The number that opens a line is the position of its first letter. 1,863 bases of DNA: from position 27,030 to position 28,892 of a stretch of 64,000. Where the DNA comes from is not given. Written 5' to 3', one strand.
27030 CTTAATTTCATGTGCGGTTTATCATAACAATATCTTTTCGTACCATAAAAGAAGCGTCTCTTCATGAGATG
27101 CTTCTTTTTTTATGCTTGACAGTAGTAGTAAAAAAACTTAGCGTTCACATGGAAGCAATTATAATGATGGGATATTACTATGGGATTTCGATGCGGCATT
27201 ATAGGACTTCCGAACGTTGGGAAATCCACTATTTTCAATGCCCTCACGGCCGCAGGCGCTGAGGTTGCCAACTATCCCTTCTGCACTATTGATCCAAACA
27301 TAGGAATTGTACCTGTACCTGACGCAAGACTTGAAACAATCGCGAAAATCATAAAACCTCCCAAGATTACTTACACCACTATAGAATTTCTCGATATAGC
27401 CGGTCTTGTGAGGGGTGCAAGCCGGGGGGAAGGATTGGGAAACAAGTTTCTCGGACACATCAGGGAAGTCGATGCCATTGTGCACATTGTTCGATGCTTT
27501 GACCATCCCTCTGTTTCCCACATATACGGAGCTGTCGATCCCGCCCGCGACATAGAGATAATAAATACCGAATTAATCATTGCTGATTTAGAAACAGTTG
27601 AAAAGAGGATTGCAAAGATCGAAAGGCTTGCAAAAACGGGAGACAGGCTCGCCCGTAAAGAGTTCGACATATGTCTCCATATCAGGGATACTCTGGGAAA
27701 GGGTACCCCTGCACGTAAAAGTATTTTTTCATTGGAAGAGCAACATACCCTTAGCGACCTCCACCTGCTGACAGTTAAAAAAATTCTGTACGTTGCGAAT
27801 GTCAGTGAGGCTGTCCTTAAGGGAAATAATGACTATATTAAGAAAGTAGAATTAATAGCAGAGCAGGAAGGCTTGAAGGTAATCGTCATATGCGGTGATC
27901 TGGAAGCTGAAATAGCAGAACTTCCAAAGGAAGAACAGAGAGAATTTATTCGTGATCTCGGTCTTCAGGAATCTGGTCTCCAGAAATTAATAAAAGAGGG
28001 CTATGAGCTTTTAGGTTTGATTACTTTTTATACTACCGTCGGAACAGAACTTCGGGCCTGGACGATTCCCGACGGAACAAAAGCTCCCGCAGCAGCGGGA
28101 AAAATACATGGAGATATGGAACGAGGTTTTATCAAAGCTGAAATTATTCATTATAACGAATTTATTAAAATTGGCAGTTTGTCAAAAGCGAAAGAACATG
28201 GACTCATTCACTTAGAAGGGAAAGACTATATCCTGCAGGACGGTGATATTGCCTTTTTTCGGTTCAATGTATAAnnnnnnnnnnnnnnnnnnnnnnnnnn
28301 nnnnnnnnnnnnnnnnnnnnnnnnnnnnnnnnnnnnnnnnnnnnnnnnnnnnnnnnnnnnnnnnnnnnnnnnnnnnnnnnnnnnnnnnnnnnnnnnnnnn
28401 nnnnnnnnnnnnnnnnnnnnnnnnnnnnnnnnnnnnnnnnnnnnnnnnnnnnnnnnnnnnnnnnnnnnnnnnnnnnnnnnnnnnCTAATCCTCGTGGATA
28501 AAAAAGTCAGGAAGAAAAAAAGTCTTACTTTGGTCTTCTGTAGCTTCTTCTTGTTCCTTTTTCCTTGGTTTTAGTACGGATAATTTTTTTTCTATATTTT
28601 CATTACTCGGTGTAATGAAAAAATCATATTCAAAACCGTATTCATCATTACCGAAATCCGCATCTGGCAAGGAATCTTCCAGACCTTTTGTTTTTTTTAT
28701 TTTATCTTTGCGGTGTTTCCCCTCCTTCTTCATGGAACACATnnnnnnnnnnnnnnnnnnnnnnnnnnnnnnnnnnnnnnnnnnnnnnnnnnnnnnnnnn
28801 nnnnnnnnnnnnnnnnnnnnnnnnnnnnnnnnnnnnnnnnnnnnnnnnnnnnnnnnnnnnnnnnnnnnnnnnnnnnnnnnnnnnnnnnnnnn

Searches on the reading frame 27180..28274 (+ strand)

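Call 54: search_protein_families(library=ncbifam, proteins=[window:27180-28274:+], max_evalue=0.001)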
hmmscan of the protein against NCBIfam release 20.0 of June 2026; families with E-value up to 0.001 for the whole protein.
window:27180-28274:+ (364 aa): 12 families
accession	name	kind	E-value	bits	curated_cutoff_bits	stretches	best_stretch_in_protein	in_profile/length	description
TIGR00092.1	TIGR00092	equivalog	1.1e-140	468.9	279.2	1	1-364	1-368/368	redox-regulated ATPase YchF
NF007171.0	PRK09602.1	subfamily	1.9e-36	125.8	387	1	4-243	4-257/397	YchF-related putative GTPase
NF008956.1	PRK12299.1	equivalog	1.9e-24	86.3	300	1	5-142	161-270/327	GTPase ObgE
NF008955.0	PRK12297.1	equivalog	5.7e-24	84.8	406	1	6-138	163-272/429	GTPase ObgE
TIGR02729.1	Obg_CgtA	equivalog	8.2e-24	84.2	280.25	1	6-141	161-273/329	Obg family GTPase CgtA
NF008954.1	PRK12296.1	equivalog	5.3e-20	71.3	377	1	6-135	163-269/470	GTPase ObgE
TIGR00437.1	feoB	equivalog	1.3e-07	30.7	315.65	1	9-52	1-44/594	ferrous iron transport protein B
TIGR00231.1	small_GTP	domain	6e-07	29.4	42.5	1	3-105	4-92/164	GTP-binding protein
TIGR03156.1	GTP_HflX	equivalog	7.2e-06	25.1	216.75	1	5-48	192-235/351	GTPase HflX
TIGR03594.1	GTPase_EngA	equivalog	2.3e-05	23.6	306.7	1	7-44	5-43/432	ribosome biogenesis GTPase Der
TIGR03596.1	GTPase_YlqF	equivalog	4.8e-05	22.9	208.2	1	3-35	119-152/276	ribosome biogenesis GTPase YlqF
NF008280.0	PRK11058.1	equivalog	0.0002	20.3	441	1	7-49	202-244/426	ribosome rescue GTPase HflX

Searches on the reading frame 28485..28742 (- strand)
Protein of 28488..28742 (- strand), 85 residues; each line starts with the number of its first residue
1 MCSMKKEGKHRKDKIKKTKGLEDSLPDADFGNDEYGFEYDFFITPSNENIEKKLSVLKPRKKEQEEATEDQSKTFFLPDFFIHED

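Call 16: find_homologous_proteins(query=window:28488-28742:-, max_evalue=0.01)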
Query seq(85 aa) (85 aa): 31 proteins with E <= 0.01 among 31 candidates.
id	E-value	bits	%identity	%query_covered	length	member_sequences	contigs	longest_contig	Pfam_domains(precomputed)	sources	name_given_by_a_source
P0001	3.8e-46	173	100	96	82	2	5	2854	-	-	-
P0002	1.4e-37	145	85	96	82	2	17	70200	-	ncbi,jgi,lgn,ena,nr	ncbi:MAG TPA: hypothetical protein DDY17_04215 [Syntrophaceae bacterium]|jgi:hypothetical protein|nr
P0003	5.7e-22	96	67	96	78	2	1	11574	-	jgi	-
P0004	3.5e-21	93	63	96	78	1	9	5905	-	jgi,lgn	jgi:hypothetical protein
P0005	4.1e-21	93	62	96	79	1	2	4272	-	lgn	-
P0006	7.0e-21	92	65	96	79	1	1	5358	-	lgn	-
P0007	2.4e-20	90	61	100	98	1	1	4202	-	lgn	-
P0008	2.8e-19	87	62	96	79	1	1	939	-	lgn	-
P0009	2.6e-18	84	57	96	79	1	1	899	-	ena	-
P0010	1.5e-17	81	60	96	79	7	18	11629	-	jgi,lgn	jgi:hypothetical protein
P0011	2.2e-17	81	63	75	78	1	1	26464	-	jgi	jgi:hypothetical protein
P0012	2.4e-17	81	63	75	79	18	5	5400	-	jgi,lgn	jgi:hypothetical protein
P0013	3.5e-17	80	61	75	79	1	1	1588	-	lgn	-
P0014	3.7e-15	74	58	75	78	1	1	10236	-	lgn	-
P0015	3.9e-15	74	55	96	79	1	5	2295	-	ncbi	-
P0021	9.7e-12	63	51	96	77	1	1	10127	-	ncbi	-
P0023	4.2e-10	58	49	96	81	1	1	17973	-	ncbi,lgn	ncbi:MAG: hypothetical protein ABFD82_07700 [Syntrophaceae bacterium]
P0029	1.4e-8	53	45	96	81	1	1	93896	-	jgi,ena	-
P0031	5.1e-8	51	46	96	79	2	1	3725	-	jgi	jgi:hypothetical protein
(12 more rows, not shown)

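Call 18: find_encoding_contigs(protein=P0002, flank=4000, max_places=3)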
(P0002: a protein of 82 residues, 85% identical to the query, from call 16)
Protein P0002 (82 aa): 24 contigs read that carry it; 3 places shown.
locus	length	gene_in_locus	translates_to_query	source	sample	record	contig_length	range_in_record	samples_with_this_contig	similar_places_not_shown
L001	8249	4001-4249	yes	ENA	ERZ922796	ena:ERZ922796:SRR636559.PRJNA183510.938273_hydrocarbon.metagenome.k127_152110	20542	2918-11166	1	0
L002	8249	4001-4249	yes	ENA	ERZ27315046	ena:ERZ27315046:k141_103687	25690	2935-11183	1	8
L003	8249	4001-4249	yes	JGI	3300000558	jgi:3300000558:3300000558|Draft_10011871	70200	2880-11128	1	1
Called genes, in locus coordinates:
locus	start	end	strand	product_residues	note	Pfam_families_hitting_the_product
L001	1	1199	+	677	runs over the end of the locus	PF00009:GTP_EFTU, PF22042:EF-G_D2, PF03144:GTP_EFTU_D2, PF14492:EFG_III, PF16658:RF3_C (weak), PF03764:EFG_IV, PF00679:EFG_C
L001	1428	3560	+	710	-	PF01590:GAF, PF13185:GAF_2, PF13492:GAF_3, PF00158:Sigma54_activat, PF14532:Sigma54_activ_2, PF25601:AAA_lid_14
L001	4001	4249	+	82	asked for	-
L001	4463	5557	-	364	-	PF01926:MMR_HSR1, PF02421:FeoB_N, PF06071:YchF-GTPase_C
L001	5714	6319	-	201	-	PF01195:Pept_tRNA_hydro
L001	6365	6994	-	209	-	PF01386:Ribosomal_L25p, PF14693:Ribosomal_TL5_C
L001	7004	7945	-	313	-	PF13793:Pribosyltran_N, PF00156:Pribosyltran, PF14572:Pribosyl_synth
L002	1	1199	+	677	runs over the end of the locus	PF00009:GTP_EFTU, PF22042:EF-G_D2, PF03144:GTP_EFTU_D2, PF14492:EFG_III, PF16658:RF3_C (weak), PF03764:EFG_IV, PF00679:EFG_C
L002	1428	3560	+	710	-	PF01590:GAF, PF13185:GAF_2, PF13492:GAF_3, PF00158:Sigma54_activat, PF14532:Sigma54_activ_2, PF25601:AAA_lid_14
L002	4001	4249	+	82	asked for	-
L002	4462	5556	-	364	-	PF01926:MMR_HSR1, PF02421:FeoB_N, PF06071:YchF-GTPase_C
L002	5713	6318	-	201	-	PF01195:Pept_tRNA_hydro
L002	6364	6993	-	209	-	PF01386:Ribosomal_L25p, PF14693:Ribosomal_TL5_C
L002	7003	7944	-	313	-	PF13793:Pribosyltran_N, PF00156:Pribosyltran, PF14572:Pribosyl_synth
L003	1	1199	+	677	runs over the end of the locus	-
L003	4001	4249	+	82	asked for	-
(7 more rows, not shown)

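Call 19: find_encoding_contigs(protein=P0003, flank=4000, max_places=2)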
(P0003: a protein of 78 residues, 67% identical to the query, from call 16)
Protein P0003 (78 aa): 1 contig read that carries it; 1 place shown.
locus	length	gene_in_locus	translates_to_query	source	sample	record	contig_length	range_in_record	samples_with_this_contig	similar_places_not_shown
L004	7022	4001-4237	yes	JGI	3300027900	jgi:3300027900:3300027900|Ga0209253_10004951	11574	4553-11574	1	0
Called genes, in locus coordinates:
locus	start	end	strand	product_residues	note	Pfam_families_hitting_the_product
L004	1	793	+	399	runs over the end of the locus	PF00520:Ion_trans, PF07885:Ion_trans_2, PF02254:TrkA_N, PF22614:Slo-like_RCK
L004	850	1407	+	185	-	PF00027:cNMP_binding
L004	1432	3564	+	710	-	PF01590:GAF, PF13185:GAF_2, PF13492:GAF_3, PF00158:Sigma54_activat, PF14532:Sigma54_activ_2, PF25601:AAA_lid_14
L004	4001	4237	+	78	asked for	-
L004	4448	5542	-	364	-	PF01926:MMR_HSR1, PF02421:FeoB_N, PF06071:YchF-GTPase_C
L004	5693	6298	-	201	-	PF01195:Pept_tRNA_hydro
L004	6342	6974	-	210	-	PF01386:Ribosomal_L25p, PF14693:Ribosomal_TL5_C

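Call 20: find_encoding_contigs(protein=P0011, flank=4000, max_places=2)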
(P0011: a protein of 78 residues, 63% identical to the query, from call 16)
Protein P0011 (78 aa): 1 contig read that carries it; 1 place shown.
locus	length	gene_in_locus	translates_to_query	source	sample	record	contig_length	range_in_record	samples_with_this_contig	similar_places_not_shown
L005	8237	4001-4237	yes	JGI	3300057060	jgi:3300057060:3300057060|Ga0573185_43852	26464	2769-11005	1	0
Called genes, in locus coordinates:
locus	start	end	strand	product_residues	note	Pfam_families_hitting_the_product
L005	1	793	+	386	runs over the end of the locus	PF00520:Ion_trans, PF07885:Ion_trans_2, PF02254:TrkA_N, PF22614:Slo-like_RCK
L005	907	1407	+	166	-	PF00027:cNMP_binding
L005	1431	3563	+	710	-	PF01590:GAF, PF13185:GAF_2, PF13492:GAF_3, PF00158:Sigma54_activat, PF14532:Sigma54_activ_2, PF25601:AAA_lid_14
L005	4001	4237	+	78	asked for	-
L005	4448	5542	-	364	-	PF01926:MMR_HSR1, PF02421:FeoB_N, PF06071:YchF-GTPase_C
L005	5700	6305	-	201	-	PF01195:Pept_tRNA_hydro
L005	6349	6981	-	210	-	PF01386:Ribosomal_L25p, PF14693:Ribosomal_TL5_C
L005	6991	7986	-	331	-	PF13793:Pribosyltran_N, PF00156:Pribosyltran, PF14572:Pribosyl_synth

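Call 21: find_encoding_contigs(protein=P0010, flank=4000, max_places=2)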
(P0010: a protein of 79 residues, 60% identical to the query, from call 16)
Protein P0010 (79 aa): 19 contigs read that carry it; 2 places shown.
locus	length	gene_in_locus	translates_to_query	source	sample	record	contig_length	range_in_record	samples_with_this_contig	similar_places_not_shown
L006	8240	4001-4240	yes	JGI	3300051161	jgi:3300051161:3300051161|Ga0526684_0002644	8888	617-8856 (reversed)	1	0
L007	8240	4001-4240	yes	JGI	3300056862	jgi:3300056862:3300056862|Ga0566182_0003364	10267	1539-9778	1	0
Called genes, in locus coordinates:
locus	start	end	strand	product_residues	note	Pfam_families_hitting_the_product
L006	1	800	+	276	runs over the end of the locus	?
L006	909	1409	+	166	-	PF00027:cNMP_binding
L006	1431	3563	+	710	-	PF01590:GAF, PF13185:GAF_2, PF13492:GAF_3, PF00158:Sigma54_activat, PF14532:Sigma54_activ_2, PF25601:AAA_lid_14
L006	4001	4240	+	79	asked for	-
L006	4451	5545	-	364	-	PF01926:MMR_HSR1, PF02421:FeoB_N, PF06071:YchF-GTPase_C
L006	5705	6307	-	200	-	PF01195:Pept_tRNA_hydro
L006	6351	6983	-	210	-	PF01386:Ribosomal_L25p, PF14693:Ribosomal_TL5_C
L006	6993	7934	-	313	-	PF13793:Pribosyltran_N, PF00156:Pribosyltran, PF14572:Pribosyl_synth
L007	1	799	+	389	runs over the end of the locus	PF00520:Ion_trans, PF07885:Ion_trans_2, PF02254:TrkA_N, PF22614:Slo-like_RCK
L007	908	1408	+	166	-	PF00027:cNMP_binding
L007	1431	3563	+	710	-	PF01590:GAF, PF13185:GAF_2, PF13492:GAF_3, PF00158:Sigma54_activat, PF14532:Sigma54_activ_2, PF25601:AAA_lid_14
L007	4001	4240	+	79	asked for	-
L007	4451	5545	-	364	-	PF01926:MMR_HSR1, PF02421:FeoB_N, PF06071:YchF-GTPase_C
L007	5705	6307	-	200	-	PF01195:Pept_tRNA_hydro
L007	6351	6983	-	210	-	PF01386:Ribosomal_L25p, PF14693:Ribosomal_TL5_C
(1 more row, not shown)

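Call 22: find_encoding_contigs(protein=P0014, flank=4000, max_places=2)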
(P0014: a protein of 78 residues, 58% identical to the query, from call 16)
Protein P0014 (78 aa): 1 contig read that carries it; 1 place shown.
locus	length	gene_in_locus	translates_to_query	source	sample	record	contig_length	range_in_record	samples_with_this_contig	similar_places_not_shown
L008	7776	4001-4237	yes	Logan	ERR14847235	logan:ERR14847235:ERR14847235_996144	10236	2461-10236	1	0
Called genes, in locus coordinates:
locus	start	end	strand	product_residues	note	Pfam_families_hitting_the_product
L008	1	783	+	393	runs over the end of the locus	PF00520:Ion_trans, PF00060:Lig_chan (faint), PF07885:Ion_trans_2, PF02254:TrkA_N, PF22614:Slo-like_RCK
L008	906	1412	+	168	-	PF00027:cNMP_binding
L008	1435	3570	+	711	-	PF01590:GAF, PF13185:GAF_2, PF13492:GAF_3, PF00158:Sigma54_activat, PF14532:Sigma54_activ_2, PF07724:AAA_2 (faint), PF25601:AAA_lid_14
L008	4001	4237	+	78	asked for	-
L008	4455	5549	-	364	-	PF01926:MMR_HSR1, PF02421:FeoB_N, PF06071:YchF-GTPase_C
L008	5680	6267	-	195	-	PF01195:Pept_tRNA_hydro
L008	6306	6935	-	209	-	PF01386:Ribosomal_L25p, PF14693:Ribosomal_TL5_C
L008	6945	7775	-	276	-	?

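Call 23: find_encoding_contigs(protein=P0021, flank=4000, max_places=2)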
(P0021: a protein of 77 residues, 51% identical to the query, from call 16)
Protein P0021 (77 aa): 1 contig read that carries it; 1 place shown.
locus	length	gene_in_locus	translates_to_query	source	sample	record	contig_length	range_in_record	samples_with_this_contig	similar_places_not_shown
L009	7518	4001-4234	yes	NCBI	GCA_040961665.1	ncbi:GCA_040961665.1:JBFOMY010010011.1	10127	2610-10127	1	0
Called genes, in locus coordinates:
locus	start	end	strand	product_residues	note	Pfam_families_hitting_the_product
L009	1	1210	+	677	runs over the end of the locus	PF00009:GTP_EFTU, PF22042:EF-G_D2, PF03144:GTP_EFTU_D2, PF14492:EFG_III, PF16658:RF3_C (weak), PF03764:EFG_IV, PF00679:EFG_C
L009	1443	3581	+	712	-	PF01590:GAF, PF13185:GAF_2, PF13492:GAF_3, PF00158:Sigma54_activat, PF14532:Sigma54_activ_2, PF25601:AAA_lid_14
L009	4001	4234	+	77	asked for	-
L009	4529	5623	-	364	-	PF01926:MMR_HSR1, PF02421:FeoB_N, PF06071:YchF-GTPase_C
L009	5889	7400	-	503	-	PF00501:AMP-binding, PF13193:AMP-binding_C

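Call 24: find_encoding_contigs(protein=P0029, flank=4000, max_places=2)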
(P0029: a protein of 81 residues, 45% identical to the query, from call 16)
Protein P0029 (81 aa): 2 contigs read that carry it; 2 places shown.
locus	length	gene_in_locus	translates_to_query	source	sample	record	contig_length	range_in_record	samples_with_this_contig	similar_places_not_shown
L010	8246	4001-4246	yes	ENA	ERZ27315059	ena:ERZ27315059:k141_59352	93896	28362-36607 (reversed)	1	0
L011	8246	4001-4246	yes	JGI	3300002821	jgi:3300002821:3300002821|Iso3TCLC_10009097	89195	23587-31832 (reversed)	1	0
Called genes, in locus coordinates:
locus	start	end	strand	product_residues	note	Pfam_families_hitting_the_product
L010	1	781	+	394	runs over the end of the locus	PF00520:Ion_trans, PF00060:Lig_chan (weak), PF07885:Ion_trans_2, PF02254:TrkA_N, PF22614:Slo-like_RCK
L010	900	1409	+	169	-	PF00027:cNMP_binding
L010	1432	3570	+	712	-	PF01590:GAF, PF13185:GAF_2, PF13492:GAF_3, PF00158:Sigma54_activat, PF14532:Sigma54_activ_2, PF25601:AAA_lid_14, PF02954:HTH_8 (faint)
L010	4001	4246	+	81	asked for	-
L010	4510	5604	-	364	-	PF01926:MMR_HSR1, PF02421:FeoB_N, PF06071:YchF-GTPase_C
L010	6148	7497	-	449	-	PF00654:Voltage_CLC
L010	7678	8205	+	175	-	PF22381:Staph_reg_Sar_Rot (weak), PF12802:MarR_2, PF01047:MarR, PF13463:HTH_27 (faint)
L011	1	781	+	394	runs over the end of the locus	PF00520:Ion_trans, PF00060:Lig_chan (weak), PF07885:Ion_trans_2, PF02254:TrkA_N, PF22614:Slo-like_RCK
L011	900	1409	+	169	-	PF00027:cNMP_binding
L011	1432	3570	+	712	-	PF01590:GAF, PF13185:GAF_2, PF13492:GAF_3, PF00158:Sigma54_activat, PF14532:Sigma54_activ_2, PF25601:AAA_lid_14, PF02954:HTH_8 (faint)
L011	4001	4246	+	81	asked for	-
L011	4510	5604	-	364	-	PF01926:MMR_HSR1, PF02421:FeoB_N, PF06071:YchF-GTPase_C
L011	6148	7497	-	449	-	PF00654:Voltage_CLC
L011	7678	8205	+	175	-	PF22381:Staph_reg_Sar_Rot (weak), PF12802:MarR_2, PF01047:MarR, PF13463:HTH_27 (faint)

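Call 54: search_protein_families(library=ncbifam, proteins=[window:28485-28733:-], max_evalue=0.001)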
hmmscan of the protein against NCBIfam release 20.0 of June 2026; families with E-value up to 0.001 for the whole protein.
window:28485-28733:- (82 aa): 0 families

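Call 55: search_protein_families(library=pfam, proteins=[window:28485-28733:-], max_evalue=0.01)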
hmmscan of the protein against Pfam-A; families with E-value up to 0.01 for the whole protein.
window:28485-28733:- (82 aa): 0 families

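Call 73: predict_structure(alignment_id=A1)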
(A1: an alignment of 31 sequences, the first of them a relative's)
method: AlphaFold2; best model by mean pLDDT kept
length: 82 residues; sequences in the alignment: 31
mean_pLDDT: 60.2   pTM: 0.13
mean pLDDT of the five models: 60.2, 59.4, 59.0, 58.6, 56.8
residues with pLDDT >= 90: 0; 70-90: 12; 50-70: 62; < 50: 8
segments of 3 or more residues with pLDDT < 50: none
pLDDT, mean of each block of 10 residues (from residue 1): 49 50 56 71 61 62 63 70 64
secondary structure, 60 per line:
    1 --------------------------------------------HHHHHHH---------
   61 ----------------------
elements in order: H45-51

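Call 83: find_encoding_contigs(protein=P0031, flank=1500, max_places=1)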
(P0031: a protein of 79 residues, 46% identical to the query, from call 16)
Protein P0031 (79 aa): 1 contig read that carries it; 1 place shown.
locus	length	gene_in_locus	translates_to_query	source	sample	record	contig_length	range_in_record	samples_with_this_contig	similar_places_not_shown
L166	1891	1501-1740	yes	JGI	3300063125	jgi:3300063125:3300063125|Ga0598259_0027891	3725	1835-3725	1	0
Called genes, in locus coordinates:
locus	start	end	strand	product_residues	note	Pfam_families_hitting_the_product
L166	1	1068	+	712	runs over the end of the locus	PF01590:GAF, PF13185:GAF_2, PF13492:GAF_3, PF00158:Sigma54_activat, PF14532:Sigma54_activ_2, PF25601:AAA_lid_14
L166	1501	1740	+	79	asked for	-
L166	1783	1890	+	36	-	?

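Call 84: find_encoding_contigs(protein=P0023, flank=1500, max_places=1)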
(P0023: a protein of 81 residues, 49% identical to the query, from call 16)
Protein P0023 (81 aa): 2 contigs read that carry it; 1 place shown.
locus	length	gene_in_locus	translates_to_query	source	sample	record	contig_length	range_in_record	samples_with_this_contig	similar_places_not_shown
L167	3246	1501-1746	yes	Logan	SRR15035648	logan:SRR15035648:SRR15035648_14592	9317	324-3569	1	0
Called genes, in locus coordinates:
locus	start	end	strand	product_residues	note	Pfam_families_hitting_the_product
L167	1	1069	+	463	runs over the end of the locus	?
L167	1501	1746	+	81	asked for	-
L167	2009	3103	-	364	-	PF01926:MMR_HSR1, PF02421:FeoB_N, PF06071:YchF-GTPase_C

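Call 85: find_encoding_contigs(protein=P0015, flank=1500, max_places=1)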
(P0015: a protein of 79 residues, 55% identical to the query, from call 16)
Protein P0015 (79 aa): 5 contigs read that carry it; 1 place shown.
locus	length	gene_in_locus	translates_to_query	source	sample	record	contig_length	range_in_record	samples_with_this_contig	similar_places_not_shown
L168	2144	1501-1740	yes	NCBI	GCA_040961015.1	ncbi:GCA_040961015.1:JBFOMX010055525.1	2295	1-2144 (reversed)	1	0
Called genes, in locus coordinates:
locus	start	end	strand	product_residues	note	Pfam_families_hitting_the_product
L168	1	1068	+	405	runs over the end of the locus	?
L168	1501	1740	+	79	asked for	-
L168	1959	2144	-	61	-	?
